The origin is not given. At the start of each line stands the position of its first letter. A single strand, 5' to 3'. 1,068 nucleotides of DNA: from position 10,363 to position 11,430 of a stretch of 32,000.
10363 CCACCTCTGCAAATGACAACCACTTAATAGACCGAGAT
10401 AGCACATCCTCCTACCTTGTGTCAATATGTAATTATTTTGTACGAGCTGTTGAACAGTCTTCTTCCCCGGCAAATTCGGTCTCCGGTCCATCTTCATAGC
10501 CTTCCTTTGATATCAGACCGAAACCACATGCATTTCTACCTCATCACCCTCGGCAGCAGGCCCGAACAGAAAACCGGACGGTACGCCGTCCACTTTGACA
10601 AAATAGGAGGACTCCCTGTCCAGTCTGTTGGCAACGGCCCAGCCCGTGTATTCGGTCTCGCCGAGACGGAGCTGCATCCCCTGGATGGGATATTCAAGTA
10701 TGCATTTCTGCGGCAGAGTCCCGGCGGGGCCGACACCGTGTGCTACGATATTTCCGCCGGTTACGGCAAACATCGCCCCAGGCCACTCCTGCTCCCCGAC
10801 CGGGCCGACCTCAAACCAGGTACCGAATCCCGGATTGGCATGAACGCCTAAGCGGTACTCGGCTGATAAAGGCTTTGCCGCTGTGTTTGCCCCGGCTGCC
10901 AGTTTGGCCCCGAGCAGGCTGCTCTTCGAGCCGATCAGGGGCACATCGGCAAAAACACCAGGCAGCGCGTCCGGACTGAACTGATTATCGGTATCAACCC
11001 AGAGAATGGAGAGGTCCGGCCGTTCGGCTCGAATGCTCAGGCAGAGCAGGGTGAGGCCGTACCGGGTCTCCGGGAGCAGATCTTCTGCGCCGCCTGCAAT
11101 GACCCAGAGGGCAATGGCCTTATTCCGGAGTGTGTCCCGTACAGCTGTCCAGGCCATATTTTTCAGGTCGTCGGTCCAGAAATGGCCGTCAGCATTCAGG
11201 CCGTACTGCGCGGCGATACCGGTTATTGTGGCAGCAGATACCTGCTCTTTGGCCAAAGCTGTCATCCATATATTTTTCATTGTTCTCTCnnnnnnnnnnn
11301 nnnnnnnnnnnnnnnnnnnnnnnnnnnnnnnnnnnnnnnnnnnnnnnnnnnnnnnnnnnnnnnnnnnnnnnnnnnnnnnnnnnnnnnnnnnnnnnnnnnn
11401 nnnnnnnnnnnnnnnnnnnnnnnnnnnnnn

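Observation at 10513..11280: Unknown 255-aa protein translationally coupled to the extended vgrG2: candidate cargo, adaptor or immunity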

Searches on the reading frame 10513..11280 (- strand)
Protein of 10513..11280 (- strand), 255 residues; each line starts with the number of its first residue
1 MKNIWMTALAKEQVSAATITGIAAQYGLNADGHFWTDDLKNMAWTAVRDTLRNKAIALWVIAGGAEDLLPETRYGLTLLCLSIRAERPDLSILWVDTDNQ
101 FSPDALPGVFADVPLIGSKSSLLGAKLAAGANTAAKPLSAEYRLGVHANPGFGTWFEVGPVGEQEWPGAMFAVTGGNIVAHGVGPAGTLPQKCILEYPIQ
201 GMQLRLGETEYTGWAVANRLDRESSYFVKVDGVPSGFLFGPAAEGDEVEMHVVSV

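Call 3: search_protein_families(library=pfam, proteins=[window:10513-11280:-], max_evalue=1)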
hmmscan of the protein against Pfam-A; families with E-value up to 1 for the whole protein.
window:10513-11280:- (255 aa): 1 family
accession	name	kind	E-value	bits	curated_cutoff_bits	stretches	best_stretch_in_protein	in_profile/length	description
PF14684.11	Tricorn_C1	-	0.25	11.7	24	1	31-53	17-39/59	Tricorn protease C1 domain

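Call 5: search_protein_families(library=ncbifam, proteins=[window:10513-11280:-], max_evalue=1)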
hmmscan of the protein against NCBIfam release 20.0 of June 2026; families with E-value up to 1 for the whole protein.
window:10513-11280:- (255 aa): 0 families

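Call 6: search_solved_structures(query=window:10513-11280:-, max_evalue=10)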
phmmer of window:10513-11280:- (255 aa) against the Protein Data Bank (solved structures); distinct sequences matched with E-value up to 10: 1.
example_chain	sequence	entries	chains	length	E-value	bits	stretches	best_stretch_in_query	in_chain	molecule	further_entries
2lrt_A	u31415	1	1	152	0.47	12.9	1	25-50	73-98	Uncharacterized protein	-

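Call 7: find_homologous_proteins(query=window:10513-11280:-, max_evalue=0.001)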
Query window:10513-11280:- (255 aa): 156 proteins with E <= 0.001 among 2017 candidates; the best 120 are listed.
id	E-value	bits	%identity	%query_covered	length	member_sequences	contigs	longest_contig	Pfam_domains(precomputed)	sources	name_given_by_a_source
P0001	2.3e-154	530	90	100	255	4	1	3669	-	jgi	jgi:hypothetical protein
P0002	7.9e-149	512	87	100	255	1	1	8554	-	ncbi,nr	ncbi:MAG: hypothetical protein D3904_00310 [Candidatus Electrothrix sp. EH2]|nr:hypothetical protein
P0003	3.5e-146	503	86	100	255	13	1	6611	-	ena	-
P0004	3.4e-136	471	80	100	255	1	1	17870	-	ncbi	-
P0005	7.9e-133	460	80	98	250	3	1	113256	-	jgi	jgi:hypothetical protein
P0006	1.3e-130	452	77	100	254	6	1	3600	-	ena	-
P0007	4.2e-130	451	78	100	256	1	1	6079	-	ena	-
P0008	1.2e-126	439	76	100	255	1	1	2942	-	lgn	-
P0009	2.0e-118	412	71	100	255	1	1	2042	-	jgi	jgi:hypothetical protein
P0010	5.4e-118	411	70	100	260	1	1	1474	-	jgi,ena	-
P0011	8.0e-117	407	71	100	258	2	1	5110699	-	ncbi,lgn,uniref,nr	ncbi:MAG: hypothetical protein Q3M24_22630 [Candidatus Electrothrix aestuarii]|uniref:DUF4430 domain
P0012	8.3e-117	407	69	100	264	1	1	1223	-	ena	-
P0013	1.1e-116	407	69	100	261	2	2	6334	-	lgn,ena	-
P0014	7.0e-116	404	82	84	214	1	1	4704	-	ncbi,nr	ncbi:MAG: hypothetical protein D3903_09500 [Candidatus Electrothrix sp. GM3_4]|nr:hypothetical prote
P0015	2.5e-115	402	70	100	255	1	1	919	-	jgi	jgi:hypothetical protein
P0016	1.7e-114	400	68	100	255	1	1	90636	-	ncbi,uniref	uniref:hypothetical protein n=1 Tax=Candidatus Electrothrix sp. TaxID=2170559 RepID=UPI004057371F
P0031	9.6e-74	266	49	100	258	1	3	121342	-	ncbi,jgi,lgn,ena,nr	ncbi:MAG TPA: hypothetical protein VM123_20730 [archaeon]|nr:hypothetical protein [archaeon]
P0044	8.5e-66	240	44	99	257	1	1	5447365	-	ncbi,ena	-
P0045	2.3e-65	239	44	100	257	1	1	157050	-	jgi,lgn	-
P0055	4.4e-63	231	44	100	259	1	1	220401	-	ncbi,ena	-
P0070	1.1e-60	223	43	100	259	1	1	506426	-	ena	-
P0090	2.7e-59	219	43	100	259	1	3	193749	-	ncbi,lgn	-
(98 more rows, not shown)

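Call 9: find_encoding_contigs(protein=P0011, flank=10000, max_places=3)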
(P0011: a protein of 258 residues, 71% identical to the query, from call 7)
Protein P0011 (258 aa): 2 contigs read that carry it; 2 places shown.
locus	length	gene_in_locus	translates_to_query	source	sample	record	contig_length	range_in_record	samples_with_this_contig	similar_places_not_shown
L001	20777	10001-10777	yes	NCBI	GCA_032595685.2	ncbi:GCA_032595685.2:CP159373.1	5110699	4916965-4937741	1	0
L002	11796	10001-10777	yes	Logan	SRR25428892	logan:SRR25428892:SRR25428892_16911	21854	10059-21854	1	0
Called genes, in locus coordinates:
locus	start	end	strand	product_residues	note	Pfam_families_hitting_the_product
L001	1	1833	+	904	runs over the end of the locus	PF02861:Clp_N, PF23569:NBD_SMAX1 (weak), PF00004:AAA, PF17871:AAA_lid_9, PF00004:AAA, PF07724:AAA_2, PF07728:AAA_5 (weak), PF10431:ClpB_D2-small, +5 more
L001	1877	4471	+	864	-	PF09937:DUF2169, PF00805:Pentapeptide (weak), PF00805:Pentapeptide, PF13599:Pentapeptide_4, PF00805:Pentapeptide (weak), PF13599:Pentapeptide_4 (weak), PF00805:Pentapeptide (weak), PF13599:Pentapeptide_4 (weak), +3 more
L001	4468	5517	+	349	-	-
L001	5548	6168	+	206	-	PF12059:DUF3540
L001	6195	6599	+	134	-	PF13665:Tox-PAAR-like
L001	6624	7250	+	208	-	PF12059:DUF3540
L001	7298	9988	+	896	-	PF05954:Phage_GPD, PF04717:Phage_base_V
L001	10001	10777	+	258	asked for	-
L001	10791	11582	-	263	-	PF00557:Peptidase_M24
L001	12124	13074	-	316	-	PF04986:Y2_Tnp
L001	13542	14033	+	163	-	PF05638:T6SS_HCP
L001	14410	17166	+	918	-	PF05954:Phage_GPD, PF04717:Phage_base_V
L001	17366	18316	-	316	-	PF04986:Y2_Tnp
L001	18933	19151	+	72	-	-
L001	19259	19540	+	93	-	PF01909:NTP_transf_2, PF18765:Polbeta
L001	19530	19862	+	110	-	PF01934:HepT-like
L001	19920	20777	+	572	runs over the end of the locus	PF09937:DUF2169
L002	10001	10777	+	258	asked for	-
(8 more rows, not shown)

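Call 10: find_encoding_contigs(protein=P0044, flank=10000, max_places=3)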
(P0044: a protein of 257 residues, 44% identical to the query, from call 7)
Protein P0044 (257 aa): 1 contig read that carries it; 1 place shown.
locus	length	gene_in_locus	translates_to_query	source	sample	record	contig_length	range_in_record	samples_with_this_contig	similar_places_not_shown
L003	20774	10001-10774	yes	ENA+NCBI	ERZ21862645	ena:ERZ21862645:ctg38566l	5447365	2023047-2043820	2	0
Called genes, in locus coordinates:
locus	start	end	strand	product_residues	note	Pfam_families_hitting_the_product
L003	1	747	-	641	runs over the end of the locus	PF02518:HATPase_c (weak), PF13589:HATPase_c_3, PF01119:DNA_mis_repair, PF08676:MutL_C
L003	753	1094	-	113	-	-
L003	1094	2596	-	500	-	PF02113:Peptidase_S13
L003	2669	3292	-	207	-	PF02163:Peptidase_M50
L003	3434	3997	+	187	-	-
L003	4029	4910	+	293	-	PF06325:PrmA, PF05175:MTS, PF03602:Cons_hypoth95 (weak), PF13847:Methyltransf_31, PF13649:Methyltransf_25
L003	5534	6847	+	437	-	-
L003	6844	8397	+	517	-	PF02012:BNR (faint)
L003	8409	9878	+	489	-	-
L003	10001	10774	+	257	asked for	-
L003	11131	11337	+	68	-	-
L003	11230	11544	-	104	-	PF11950:DUF3467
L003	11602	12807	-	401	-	PF01697:Glyco_transf_92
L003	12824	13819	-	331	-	PF21016:RlmN_N, PF04055:Radical_SAM (weak)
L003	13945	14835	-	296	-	-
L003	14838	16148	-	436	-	PF24681:Kelch_KLHDC2_KLHL20_DRC7, PF24996:NANM (weak), PF13415:Beta-prop_FBX42 (weak), PF13964:Beta-prop_Calicin (weak), PF25210:Kelch_FKB95 (weak), PF13415:Beta-prop_FBX42, PF24681:Kelch_KLHDC2_KLHL20_DRC7, PF24981:Beta-prop_ATRN-LZTR1 (weak), +4 more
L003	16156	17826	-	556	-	PF00069:Pkinase, PF07714:PK_Tyr_Ser-Thr, PF01636:APH (faint), PF08308:PEGA (faint)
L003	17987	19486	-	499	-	PF01590:GAF, PF13185:GAF_2, PF13492:GAF_3, PF00158:Sigma54_activat, PF14532:Sigma54_activ_2, PF07728:AAA_5 (faint), PF25601:AAA_lid_14, PF02954:HTH_8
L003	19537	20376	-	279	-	-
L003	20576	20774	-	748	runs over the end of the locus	PF02518:HATPase_c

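Call 11: find_encoding_contigs(protein=P0070, flank=10000, max_places=2)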
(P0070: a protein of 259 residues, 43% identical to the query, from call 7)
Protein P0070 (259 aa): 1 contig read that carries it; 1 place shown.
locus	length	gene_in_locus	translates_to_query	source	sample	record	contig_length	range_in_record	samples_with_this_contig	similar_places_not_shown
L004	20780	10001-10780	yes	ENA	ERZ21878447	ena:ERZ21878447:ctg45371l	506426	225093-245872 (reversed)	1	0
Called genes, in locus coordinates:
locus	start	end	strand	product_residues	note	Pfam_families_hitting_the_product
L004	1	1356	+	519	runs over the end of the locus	PF06812:ImpA_N, PF16989:T6SS_VasJ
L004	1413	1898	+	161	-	PF05591:T6SS_VipA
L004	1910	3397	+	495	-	PF05943:VipB, PF18945:VipB_2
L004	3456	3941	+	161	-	PF05638:T6SS_HCP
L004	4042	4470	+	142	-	PF04965:GPW_gp25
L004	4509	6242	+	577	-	PF05947:T6SS_TssF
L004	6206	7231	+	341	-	PF06996:T6SS_TssG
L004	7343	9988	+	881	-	PF02861:Clp_N, PF07728:AAA_5 (faint), PF13191:AAA_16 (weak), PF23569:NBD_SMAX1 (weak), PF00004:AAA, PF17871:AAA_lid_9, PF07724:AAA_2, PF10431:ClpB_D2-small, +2 more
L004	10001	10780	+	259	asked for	-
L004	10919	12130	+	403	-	PF05954:Phage_GPD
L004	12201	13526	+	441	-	PF04717:Phage_base_V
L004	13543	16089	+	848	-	PF09937:DUF2169, PF25296:Decapeptide (faint), PF00805:Pentapeptide, PF00805:Pentapeptide (weak), PF13599:Pentapeptide_4, PF00805:Pentapeptide, PF13599:Pentapeptide_4 (weak), PF00805:Pentapeptide, +1 more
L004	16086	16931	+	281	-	-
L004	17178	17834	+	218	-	PF12059:DUF3540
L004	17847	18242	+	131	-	PF13665:Tox-PAAR-like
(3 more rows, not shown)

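Call 12: find_encoding_contigs(protein=P0055, flank=10000, max_places=2)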
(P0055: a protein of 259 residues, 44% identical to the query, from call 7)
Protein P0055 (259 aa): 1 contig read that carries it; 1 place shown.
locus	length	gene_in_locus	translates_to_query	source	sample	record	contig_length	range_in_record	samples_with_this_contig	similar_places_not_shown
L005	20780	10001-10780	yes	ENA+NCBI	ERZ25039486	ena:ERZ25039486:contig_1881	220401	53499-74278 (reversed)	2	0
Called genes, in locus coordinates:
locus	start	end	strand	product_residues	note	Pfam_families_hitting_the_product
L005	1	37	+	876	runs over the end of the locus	PF02861:Clp_N, PF13191:AAA_16 (weak), PF23569:NBD_SMAX1 (weak), PF00004:AAA, PF17871:AAA_lid_9, PF00004:AAA (weak), PF07724:AAA_2, PF10431:ClpB_D2-small, +2 more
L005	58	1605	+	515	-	PF05954:Phage_GPD, PF04717:Phage_base_V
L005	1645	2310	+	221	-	-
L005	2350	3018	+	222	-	-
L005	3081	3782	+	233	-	-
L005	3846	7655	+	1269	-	PF09937:DUF2169, PF13576:Pentapeptide_3 (faint), PF00805:Pentapeptide (weak), PF13599:Pentapeptide_4 (weak)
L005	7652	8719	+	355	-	-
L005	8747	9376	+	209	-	PF12059:DUF3540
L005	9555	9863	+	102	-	PF13665:Tox-PAAR-like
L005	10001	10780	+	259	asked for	-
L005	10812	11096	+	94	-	-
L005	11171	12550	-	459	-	PF05378:Hydant_A_N (faint), PF13941:MutL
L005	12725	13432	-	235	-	PF02463:SMC_N (faint), PF00005:ABC_tran, PF13304:AAA_21 (weak)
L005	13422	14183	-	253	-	PF00005:ABC_tran, PF13304:AAA_21 (faint), PF12399:BCA_ABC_TP_C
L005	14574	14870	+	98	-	PF11154:DUF2934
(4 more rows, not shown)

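Call 13: find_encoding_contigs(protein=P0031, flank=10000, max_places=3)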
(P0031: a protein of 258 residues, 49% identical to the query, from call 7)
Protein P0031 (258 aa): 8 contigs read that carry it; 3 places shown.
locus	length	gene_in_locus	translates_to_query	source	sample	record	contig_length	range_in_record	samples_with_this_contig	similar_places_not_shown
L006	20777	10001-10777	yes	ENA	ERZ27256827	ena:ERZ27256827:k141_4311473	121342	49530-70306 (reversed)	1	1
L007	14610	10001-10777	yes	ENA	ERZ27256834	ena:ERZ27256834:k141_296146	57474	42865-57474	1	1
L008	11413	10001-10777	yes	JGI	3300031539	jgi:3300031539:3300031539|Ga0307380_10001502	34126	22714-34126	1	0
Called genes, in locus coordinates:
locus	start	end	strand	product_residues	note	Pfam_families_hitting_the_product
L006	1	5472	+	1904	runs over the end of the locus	PF05954:Phage_GPD, PF04717:Phage_base_V (weak), PF09373:PMBR (faint), PF00547:Urease_gamma (faint), PF07106:WHD_TBPIP (faint), PF20869:FAM186A_PQQAQ (faint)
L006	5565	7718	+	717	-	PF09937:DUF2169, PF00805:Pentapeptide, PF13599:Pentapeptide_4 (weak), PF00805:Pentapeptide, PF13599:Pentapeptide_4, PF00805:Pentapeptide, PF13599:Pentapeptide_4, PF00805:Pentapeptide, +3 more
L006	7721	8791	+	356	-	-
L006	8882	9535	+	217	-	PF12059:DUF3540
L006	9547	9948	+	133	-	PF13665:Tox-PAAR-like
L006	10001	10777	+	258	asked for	-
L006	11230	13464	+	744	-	PF17201:Cache_3-Cache_2, PF17202:sCache_3_3, PF08269:dCache_2, PF17200:sCache_2, PF00015:MCPsignal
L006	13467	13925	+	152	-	PF01584:CheW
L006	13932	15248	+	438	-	PF01739:CheR, PF00515:TPR_1 (faint)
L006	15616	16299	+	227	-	PF01584:CheW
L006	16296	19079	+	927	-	PF01627:Hpt, PF02518:HATPase_c, PF01584:CheW, PF00072:Response_reg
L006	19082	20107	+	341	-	PF00072:Response_reg, PF01339:CheB_methylest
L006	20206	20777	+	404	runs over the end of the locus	PF00072:Response_reg, PF07228:SpoIIE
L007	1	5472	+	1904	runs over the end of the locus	PF05954:Phage_GPD, PF04717:Phage_base_V (weak), PF09373:PMBR (faint), PF00547:Urease_gamma (faint), PF07106:WHD_TBPIP (faint), PF20869:FAM186A_PQQAQ (faint)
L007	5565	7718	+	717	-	PF09937:DUF2169, PF00805:Pentapeptide, PF13599:Pentapeptide_4 (weak), PF00805:Pentapeptide, PF13599:Pentapeptide_4, PF00805:Pentapeptide, PF13599:Pentapeptide_4, PF00805:Pentapeptide, +3 more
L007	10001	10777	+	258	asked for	-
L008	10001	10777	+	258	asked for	-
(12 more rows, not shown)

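Call 17: search_solved_structures(query=A1, max_evalue=10, show_alignments=2)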
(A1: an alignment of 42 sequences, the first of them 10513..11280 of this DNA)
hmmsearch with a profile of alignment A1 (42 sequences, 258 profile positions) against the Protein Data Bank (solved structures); distinct sequences matched with E-value up to 10: 2.
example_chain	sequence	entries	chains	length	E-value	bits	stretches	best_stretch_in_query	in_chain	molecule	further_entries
6qo5_A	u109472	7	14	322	0.26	13.6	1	34-114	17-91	Ribonucleoside-diphosphate reductase subunit beta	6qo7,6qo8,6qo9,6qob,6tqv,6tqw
4bmo_A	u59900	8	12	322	0.32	13.4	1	34-114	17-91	RIBONUCLEOSIDE-DIPHOSPHATE REDUCTASE SUBUNIT BETA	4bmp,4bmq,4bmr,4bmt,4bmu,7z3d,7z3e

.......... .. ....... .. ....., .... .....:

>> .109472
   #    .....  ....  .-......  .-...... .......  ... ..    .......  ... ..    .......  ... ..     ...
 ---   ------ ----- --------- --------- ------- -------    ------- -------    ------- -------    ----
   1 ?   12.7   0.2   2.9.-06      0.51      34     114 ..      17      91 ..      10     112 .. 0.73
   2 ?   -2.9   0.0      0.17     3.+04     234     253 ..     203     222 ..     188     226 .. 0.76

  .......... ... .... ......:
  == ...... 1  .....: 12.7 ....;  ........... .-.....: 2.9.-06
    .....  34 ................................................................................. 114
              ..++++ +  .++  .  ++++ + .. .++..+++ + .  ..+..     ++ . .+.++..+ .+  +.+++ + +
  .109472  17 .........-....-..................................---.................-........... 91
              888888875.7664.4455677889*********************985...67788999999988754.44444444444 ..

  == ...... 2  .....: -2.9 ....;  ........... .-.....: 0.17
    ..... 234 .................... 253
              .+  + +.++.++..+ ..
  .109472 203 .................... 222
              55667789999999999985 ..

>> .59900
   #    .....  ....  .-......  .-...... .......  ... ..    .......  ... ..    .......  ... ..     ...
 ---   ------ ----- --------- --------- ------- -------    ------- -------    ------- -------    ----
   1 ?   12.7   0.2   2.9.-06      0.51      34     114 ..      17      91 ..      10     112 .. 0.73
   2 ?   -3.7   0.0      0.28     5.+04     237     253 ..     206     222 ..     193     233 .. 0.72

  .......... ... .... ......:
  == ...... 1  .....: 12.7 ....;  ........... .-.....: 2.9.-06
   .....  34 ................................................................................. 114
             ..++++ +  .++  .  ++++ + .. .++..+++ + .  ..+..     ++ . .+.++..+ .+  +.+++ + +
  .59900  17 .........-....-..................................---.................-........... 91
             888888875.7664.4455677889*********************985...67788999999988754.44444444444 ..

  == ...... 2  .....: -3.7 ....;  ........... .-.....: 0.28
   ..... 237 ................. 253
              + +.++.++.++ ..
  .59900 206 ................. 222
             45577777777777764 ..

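Call 21: find_encoding_contigs(protein=P0090, flank=10000, max_places=3)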
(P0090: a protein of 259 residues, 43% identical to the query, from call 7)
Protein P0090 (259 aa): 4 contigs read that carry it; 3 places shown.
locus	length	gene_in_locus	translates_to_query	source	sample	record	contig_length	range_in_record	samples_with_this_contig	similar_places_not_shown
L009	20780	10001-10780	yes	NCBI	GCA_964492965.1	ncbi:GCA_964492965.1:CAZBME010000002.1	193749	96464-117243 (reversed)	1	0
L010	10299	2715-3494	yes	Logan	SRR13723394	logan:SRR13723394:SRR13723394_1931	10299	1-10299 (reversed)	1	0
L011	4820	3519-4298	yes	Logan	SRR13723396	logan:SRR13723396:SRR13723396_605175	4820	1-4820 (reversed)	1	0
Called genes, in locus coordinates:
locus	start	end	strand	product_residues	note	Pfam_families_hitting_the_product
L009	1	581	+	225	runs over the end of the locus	-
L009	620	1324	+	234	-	-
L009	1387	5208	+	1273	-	PF09937:DUF2169, PF00805:Pentapeptide, PF13576:Pentapeptide_3 (faint), PF13599:Pentapeptide_4 (weak), PF00805:Pentapeptide (weak)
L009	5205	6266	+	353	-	-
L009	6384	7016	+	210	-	PF12059:DUF3540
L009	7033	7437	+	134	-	PF13665:Tox-PAAR-like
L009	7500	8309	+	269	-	PF00497:SBP_bac_3, PF10613:Lig_chan-Glu_bd (weak)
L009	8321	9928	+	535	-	PF05943:VipB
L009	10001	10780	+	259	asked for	-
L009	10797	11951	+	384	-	PF00497:SBP_bac_3, PF00060:Lig_chan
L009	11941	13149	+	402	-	PF00497:SBP_bac_3, PF00060:Lig_chan (weak)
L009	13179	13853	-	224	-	PF13413:HTH_25, PF27542:ArfC (weak)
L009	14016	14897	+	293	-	PF07883:Cupin_2 (weak)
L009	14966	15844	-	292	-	-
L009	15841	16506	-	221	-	PF04377:ATE_C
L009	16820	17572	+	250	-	PF00106:adh_short, PF08659:KR (weak), PF13561:adh_short_C2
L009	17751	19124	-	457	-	PF00072:Response_reg, PF13487:HD_5, PF01966:HD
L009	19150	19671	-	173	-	PF00160:Pro_isomerase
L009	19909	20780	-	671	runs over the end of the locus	PF00989:PAS, PF08448:PAS_4 (weak), PF13188:PAS_8 (faint), PF13426:PAS_9, PF08447:PAS_3 (weak), PF08448:PAS_4, PF02518:HATPase_c, PF00072:Response_reg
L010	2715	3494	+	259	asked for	-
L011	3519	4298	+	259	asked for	-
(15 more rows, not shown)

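Call 22: find_encoding_contigs(protein=P0045, flank=10000, max_places=2)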
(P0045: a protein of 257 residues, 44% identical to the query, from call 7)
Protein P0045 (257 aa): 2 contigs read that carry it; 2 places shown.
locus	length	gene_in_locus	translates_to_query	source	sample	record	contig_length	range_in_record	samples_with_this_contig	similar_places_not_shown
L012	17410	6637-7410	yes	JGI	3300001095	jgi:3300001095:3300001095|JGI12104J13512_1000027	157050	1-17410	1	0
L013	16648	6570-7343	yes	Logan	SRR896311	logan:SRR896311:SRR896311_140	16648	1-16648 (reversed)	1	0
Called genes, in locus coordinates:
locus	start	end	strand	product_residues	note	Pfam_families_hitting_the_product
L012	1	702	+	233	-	?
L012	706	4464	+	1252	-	PF09937:DUF2169, PF13576:Pentapeptide_3 (faint), PF00805:Pentapeptide, PF13599:Pentapeptide_4 (weak), PF00805:Pentapeptide (weak)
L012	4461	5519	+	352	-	-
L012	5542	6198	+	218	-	PF12059:DUF3540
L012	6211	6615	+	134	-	PF13665:Tox-PAAR-like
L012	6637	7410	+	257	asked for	-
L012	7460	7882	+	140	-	PF01575:MaoC_dehydratas, PF13452:FAS1_DH_region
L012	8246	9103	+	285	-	PF01210:NAD_Gly3P_dh_N (weak), PF02737:3HCDH_N, PF00725:3HCDH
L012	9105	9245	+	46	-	-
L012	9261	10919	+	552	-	-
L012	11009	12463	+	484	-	PF02310:B12-binding, PF04055:Radical_SAM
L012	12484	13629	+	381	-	PF02771:Acyl-CoA_dh_N, PF02770:Acyl-CoA_dh_M, PF00441:Acyl-CoA_dh_1, PF08028:Acyl-CoA_dh_2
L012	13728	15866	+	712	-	PF00378:ECH_1, PF16113:ECH_2, PF02737:3HCDH_N, PF00725:3HCDH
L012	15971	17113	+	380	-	PF02771:Acyl-CoA_dh_N, PF02770:Acyl-CoA_dh_M, PF00441:Acyl-CoA_dh_1, PF08028:Acyl-CoA_dh_2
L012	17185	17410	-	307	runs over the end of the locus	PF05853:BKACE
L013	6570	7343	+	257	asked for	-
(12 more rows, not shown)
